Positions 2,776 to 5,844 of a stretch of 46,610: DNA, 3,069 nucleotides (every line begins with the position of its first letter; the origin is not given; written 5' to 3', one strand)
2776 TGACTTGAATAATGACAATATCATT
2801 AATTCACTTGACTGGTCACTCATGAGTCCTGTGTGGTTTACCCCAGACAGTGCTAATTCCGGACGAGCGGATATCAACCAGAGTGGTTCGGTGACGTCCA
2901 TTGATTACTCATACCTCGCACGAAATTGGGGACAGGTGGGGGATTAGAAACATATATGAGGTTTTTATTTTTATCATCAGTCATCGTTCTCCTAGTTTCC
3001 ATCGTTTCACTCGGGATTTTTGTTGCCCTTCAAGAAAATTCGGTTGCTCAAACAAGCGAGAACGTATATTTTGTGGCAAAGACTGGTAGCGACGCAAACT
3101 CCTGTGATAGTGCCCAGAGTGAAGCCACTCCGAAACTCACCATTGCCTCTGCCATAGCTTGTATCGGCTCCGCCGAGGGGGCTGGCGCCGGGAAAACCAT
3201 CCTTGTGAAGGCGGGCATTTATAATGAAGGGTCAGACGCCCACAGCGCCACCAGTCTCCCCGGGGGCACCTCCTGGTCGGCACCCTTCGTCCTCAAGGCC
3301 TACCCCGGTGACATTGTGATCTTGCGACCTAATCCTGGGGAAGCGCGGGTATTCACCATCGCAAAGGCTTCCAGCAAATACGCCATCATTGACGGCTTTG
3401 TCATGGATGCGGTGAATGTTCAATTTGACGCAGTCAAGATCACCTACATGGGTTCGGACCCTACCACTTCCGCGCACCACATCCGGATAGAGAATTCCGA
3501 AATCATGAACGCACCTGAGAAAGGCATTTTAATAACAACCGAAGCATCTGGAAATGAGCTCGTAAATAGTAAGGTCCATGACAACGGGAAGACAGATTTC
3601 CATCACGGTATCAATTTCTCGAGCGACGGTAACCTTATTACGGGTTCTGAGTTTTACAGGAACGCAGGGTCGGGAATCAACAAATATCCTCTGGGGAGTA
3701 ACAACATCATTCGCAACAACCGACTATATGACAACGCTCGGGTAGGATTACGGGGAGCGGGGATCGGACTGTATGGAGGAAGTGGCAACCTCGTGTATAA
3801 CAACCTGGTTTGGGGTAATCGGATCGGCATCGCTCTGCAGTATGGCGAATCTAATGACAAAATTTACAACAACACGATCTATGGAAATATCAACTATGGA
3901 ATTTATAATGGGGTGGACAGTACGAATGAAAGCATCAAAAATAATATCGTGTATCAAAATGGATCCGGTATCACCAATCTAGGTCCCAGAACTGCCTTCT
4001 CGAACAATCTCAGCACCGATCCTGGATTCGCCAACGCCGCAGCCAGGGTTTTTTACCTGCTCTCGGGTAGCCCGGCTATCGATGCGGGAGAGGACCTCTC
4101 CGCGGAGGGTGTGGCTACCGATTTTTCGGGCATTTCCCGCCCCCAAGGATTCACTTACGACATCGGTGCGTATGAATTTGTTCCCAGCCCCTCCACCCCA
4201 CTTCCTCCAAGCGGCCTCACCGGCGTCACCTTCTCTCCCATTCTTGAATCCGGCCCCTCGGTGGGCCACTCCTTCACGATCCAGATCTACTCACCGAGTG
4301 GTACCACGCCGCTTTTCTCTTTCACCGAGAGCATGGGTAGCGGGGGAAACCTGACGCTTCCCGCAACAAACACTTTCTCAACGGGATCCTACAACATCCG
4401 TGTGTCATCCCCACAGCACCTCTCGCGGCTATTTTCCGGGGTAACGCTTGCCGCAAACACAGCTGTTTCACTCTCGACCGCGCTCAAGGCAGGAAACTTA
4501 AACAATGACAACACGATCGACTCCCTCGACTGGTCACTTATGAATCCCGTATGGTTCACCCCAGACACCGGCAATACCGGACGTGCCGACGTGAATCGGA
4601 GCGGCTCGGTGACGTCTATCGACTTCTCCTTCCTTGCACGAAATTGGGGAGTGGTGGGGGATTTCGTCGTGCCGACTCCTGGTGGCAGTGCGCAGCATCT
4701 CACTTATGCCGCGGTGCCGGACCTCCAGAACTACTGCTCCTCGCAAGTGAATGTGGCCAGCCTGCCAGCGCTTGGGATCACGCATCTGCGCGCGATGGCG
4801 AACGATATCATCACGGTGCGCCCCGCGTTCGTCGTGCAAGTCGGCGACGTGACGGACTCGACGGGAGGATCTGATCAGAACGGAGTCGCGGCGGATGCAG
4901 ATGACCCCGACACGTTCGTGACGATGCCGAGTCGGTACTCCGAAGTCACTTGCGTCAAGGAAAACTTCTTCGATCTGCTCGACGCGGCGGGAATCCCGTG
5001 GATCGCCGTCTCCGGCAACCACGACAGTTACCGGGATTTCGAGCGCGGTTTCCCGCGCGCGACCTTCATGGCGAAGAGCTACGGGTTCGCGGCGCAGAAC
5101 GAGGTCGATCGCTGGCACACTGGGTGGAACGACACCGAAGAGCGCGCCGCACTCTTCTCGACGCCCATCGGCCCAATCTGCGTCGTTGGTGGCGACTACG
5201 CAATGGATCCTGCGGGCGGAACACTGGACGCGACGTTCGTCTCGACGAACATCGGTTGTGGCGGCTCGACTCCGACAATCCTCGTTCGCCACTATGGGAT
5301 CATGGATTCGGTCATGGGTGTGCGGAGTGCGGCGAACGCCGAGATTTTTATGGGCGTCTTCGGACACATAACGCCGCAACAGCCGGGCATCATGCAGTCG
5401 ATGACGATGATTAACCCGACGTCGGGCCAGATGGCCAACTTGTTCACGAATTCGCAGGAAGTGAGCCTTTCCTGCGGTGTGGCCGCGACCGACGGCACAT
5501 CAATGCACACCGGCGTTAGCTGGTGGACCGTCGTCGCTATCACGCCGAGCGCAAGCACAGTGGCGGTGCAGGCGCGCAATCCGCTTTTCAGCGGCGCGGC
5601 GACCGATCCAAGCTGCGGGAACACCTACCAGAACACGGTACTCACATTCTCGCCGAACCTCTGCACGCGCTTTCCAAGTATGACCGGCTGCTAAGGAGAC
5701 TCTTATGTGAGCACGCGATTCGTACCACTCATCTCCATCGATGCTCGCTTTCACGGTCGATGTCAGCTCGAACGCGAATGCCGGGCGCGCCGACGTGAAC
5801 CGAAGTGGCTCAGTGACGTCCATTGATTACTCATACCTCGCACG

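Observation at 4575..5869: Stop-codon loss fuses a surface protein to a foreign high-GC phosphoesterase block, leaving an orphan dockerin tail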

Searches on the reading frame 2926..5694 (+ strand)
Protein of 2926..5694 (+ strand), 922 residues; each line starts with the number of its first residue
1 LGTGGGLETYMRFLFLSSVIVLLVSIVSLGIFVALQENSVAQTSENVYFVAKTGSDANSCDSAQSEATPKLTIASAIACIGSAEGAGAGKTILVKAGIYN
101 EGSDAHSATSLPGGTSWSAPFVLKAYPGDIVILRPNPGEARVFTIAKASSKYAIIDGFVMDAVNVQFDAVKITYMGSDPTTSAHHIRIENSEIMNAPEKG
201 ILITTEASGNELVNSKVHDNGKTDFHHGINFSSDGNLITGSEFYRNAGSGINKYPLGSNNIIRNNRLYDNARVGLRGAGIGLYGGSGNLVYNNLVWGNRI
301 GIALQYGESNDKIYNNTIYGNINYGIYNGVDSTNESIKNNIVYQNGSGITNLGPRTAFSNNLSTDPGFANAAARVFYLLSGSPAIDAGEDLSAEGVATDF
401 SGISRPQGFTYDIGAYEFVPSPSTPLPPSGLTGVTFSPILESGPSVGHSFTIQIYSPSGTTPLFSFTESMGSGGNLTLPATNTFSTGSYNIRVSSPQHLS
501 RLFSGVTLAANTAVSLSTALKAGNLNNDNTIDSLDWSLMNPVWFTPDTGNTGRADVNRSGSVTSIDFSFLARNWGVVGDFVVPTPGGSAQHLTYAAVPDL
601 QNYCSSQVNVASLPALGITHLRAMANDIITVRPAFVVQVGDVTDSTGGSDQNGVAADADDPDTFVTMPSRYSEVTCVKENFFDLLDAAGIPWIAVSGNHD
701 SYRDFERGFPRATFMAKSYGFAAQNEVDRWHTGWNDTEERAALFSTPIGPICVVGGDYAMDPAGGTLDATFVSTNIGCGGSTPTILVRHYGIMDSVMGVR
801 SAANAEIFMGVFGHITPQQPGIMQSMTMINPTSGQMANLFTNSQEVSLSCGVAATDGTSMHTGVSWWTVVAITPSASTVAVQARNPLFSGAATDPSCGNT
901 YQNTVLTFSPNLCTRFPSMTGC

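Call 5: search_protein_families(library=pfam, proteins=[window:2926-5691:+], max_evalue=0.1)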
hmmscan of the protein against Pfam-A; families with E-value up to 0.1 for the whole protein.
window:2926-5691:+ (922 aa): 4 families
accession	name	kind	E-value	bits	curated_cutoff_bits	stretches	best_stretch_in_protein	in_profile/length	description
PF13229.12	Beta_helix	-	3e-18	66.4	25.9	2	183-302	31-142/158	Right handed beta helix region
PF05048.19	NosD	-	5.2e-09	36.3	23.6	2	259-350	48-132/212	Periplasmic copper-binding protein (NosD)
PF00404.24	Dockerin_1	-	9.8e-08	32.5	22.9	1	525-572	4-54/57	Dockerin type I domain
PF00149.33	Metallophos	-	0.00086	20.2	21.5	1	622-733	19-102/191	Calcineurin-like phosphoesterase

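Call 10: find_encoding_contigs(protein=window:2926-5694:+, flank=8000)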
Protein window:2926-5694:+ (922 aa): no gene with exactly this product is on record in the collection.

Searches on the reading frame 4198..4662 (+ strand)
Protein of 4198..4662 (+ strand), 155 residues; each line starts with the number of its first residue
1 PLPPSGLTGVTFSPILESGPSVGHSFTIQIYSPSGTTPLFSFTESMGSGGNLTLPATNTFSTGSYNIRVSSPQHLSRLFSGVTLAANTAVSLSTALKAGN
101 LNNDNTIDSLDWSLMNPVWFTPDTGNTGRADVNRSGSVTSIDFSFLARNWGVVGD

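Call 20: find_homologous_proteins(query=window:4198-4662:+, max_evalue=0.00001)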
Query window:4198-4662:+ (155 aa): 1 proteins with E <= 0.00001 among 59 candidates.
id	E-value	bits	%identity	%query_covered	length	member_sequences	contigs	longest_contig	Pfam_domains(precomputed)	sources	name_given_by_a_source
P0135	6.2e-20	90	38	100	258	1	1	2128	PF00404.25,PF00041.28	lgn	-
